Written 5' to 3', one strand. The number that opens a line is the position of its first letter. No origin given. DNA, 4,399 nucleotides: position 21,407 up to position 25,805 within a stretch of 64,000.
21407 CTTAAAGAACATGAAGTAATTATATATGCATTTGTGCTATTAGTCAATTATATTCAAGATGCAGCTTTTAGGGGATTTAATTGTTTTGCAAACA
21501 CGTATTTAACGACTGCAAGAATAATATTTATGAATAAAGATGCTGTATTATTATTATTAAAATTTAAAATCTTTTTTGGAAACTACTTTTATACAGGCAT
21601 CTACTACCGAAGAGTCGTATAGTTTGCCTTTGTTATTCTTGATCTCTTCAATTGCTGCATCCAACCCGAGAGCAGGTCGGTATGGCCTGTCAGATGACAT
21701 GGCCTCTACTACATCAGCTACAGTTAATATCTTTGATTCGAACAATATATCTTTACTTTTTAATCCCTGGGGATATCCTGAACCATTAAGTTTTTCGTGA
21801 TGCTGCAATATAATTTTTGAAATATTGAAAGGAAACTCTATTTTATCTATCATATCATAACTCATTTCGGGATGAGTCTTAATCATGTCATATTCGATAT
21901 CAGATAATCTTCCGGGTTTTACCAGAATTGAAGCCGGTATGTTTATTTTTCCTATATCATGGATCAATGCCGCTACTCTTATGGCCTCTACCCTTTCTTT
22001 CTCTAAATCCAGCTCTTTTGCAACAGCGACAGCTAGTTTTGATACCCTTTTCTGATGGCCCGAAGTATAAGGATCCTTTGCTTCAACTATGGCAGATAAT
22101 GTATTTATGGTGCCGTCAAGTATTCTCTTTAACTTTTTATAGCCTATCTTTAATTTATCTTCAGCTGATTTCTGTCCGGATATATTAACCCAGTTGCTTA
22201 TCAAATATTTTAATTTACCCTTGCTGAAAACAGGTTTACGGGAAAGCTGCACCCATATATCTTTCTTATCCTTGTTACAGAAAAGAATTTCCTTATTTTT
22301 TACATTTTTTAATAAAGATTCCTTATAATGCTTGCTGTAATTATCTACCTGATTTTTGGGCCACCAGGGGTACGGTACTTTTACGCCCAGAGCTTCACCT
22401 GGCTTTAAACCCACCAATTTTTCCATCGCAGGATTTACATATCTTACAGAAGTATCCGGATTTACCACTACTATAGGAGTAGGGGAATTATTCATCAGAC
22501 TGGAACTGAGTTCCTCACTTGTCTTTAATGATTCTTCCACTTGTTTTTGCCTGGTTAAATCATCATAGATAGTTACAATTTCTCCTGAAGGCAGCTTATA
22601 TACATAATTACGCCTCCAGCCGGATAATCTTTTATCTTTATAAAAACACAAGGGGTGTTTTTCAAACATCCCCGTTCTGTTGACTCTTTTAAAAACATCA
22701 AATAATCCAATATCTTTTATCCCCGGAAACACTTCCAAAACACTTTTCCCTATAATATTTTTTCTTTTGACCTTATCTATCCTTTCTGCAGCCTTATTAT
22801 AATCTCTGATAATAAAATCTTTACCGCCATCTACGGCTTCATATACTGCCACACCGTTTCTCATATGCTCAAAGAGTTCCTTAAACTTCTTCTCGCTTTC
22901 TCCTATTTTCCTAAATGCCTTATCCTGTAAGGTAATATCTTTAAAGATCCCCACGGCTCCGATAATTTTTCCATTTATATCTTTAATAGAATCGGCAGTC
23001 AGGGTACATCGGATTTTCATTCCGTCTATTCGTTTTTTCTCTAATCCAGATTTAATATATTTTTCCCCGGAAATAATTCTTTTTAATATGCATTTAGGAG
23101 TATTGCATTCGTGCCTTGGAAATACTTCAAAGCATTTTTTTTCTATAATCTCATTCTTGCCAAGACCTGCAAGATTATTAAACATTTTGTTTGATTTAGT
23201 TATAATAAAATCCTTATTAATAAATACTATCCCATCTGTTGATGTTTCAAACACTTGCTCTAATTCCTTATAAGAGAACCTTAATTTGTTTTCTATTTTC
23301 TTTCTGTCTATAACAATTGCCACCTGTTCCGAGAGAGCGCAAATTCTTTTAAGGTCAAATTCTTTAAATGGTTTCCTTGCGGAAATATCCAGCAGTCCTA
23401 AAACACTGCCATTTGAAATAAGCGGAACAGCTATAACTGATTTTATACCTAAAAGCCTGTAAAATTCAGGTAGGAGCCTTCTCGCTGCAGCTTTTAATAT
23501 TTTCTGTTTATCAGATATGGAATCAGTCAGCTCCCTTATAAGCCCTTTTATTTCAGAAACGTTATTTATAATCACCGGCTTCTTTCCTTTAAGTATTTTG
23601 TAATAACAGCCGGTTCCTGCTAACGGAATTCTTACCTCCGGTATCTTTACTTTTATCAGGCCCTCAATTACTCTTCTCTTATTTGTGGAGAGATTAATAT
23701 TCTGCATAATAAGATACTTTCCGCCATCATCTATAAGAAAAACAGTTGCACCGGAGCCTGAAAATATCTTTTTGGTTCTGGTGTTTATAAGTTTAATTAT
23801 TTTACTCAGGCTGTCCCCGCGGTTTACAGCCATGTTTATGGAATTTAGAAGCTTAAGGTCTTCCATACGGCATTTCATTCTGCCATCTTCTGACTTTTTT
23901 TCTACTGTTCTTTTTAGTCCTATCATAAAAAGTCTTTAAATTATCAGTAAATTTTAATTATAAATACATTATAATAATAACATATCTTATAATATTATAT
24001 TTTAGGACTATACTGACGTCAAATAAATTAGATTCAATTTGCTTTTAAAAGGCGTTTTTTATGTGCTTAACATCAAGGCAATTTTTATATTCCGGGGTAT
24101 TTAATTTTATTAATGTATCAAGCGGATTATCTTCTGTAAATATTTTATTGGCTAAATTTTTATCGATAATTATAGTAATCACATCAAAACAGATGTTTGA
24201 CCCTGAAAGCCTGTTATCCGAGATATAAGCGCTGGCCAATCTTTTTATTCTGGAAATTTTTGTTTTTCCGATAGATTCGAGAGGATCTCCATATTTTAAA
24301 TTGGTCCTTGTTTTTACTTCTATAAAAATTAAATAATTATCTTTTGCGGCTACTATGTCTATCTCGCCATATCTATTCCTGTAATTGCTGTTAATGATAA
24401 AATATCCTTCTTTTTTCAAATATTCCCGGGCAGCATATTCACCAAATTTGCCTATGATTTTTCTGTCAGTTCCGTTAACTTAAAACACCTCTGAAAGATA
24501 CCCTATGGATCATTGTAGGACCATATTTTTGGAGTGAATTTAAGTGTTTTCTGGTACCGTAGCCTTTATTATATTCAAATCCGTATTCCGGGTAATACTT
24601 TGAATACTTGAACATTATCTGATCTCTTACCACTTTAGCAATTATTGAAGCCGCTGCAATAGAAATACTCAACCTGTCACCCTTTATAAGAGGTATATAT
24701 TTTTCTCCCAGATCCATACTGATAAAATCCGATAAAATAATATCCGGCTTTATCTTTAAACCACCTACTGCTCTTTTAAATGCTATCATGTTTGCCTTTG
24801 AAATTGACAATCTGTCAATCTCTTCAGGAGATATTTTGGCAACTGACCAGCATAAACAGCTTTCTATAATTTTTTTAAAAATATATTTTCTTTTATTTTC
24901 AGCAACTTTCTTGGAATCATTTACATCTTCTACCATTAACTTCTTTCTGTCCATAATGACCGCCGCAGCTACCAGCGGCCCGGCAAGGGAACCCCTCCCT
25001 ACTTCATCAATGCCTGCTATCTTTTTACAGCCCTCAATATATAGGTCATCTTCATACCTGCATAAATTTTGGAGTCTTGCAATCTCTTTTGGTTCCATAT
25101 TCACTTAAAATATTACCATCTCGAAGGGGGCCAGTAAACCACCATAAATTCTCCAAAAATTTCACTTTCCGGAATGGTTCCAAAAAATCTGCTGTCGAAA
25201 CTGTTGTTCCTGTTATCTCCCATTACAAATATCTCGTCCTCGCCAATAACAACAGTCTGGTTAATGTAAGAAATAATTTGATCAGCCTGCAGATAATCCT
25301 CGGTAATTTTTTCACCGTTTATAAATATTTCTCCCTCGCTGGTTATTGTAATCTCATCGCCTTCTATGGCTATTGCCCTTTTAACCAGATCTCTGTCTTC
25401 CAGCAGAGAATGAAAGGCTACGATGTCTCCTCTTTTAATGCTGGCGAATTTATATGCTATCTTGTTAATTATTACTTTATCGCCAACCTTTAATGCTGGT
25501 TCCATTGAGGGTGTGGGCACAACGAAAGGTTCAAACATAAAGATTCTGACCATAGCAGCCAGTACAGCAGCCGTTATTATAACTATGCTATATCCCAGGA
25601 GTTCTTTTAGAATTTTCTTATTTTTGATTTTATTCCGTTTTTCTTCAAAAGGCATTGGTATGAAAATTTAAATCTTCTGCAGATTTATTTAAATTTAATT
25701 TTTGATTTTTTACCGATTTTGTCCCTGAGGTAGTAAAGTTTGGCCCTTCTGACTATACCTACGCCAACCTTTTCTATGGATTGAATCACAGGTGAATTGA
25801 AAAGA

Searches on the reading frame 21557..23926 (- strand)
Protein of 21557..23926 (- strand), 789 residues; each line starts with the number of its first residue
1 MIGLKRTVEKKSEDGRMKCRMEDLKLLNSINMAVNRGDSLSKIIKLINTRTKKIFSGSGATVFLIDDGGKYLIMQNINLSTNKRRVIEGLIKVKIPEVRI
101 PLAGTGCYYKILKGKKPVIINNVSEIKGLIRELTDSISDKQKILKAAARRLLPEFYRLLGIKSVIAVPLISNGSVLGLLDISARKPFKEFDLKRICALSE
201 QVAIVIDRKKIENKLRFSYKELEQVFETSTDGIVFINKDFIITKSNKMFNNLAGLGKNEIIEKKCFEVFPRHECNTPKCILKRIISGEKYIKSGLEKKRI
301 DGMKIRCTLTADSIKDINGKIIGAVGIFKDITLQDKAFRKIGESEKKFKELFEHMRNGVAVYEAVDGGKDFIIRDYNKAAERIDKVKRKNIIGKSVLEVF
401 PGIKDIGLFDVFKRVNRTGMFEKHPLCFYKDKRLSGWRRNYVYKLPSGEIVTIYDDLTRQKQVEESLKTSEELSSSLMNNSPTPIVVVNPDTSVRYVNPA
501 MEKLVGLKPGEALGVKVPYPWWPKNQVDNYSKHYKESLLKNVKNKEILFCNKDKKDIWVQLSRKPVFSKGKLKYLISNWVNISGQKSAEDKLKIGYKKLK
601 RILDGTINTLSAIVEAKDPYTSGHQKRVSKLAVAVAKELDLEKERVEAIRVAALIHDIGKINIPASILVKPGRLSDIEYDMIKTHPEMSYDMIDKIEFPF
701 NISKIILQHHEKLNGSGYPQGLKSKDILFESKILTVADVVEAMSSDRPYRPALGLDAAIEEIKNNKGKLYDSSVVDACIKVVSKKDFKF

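Call 68: search_protein_families(library=pfam, proteins=[window:21557-23926:-], max_evalue=0.001)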
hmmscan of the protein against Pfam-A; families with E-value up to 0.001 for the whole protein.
window:21557-23926:- (789 aa): 8 families
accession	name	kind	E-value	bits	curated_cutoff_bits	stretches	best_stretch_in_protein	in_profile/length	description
PF13487.12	HD_5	-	2.5e-40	138.4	27.2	1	609-774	2-170/170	HD domain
PF13426.13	PAS_9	-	4.6e-26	91.5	27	2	482-583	1-102/103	PAS domain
PF00989.32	PAS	-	2.4e-25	89.2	22.6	2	221-331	2-113/113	PAS fold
PF08448.16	PAS_4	-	3.2e-24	85.7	23.1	2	226-333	1-107/110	PAS fold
PF01966.28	HD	-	9.4e-20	71.5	22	1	623-743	3-116/116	HD domain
PF13188.13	PAS_8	-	9.2e-17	60.7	21.8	1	475-522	4-52/65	PAS domain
PF01590.32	GAF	-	4e-09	37.5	22.4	1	53-206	15-133/133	GAF domain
PF13185.12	GAF_2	-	2.6e-05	24.9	28.6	1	157-207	84-136/136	GAF domain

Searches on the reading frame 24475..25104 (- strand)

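Call 17: search_protein_families(library=pfam, proteins=[window:24475-25104:-], max_evalue=0.001)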
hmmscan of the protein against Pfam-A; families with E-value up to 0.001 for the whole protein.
window:24475-25104:- (209 aa): 1 family
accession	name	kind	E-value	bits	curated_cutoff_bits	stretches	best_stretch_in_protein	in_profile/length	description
PF01351.25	RNase_HII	-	4.5e-38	131.6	25.8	1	30-205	1-197/199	Ribonuclease HII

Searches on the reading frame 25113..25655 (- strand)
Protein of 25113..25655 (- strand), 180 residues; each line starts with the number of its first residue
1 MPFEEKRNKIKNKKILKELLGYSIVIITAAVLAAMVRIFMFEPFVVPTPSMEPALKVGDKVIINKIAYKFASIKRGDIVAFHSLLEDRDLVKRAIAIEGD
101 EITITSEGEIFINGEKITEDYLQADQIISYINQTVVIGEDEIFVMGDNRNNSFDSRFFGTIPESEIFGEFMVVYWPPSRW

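Call 18: search_protein_families(library=pfam, proteins=[window:25113-25655:-], max_evalue=0.001)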
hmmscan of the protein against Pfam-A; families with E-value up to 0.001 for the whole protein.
window:25113-25655:- (180 aa): 1 family
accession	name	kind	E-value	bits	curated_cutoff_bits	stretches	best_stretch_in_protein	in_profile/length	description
PF10502.14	Peptidase_S26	-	1.9e-44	152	22.9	1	23-175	5-168/168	Signal peptidase, peptidase S26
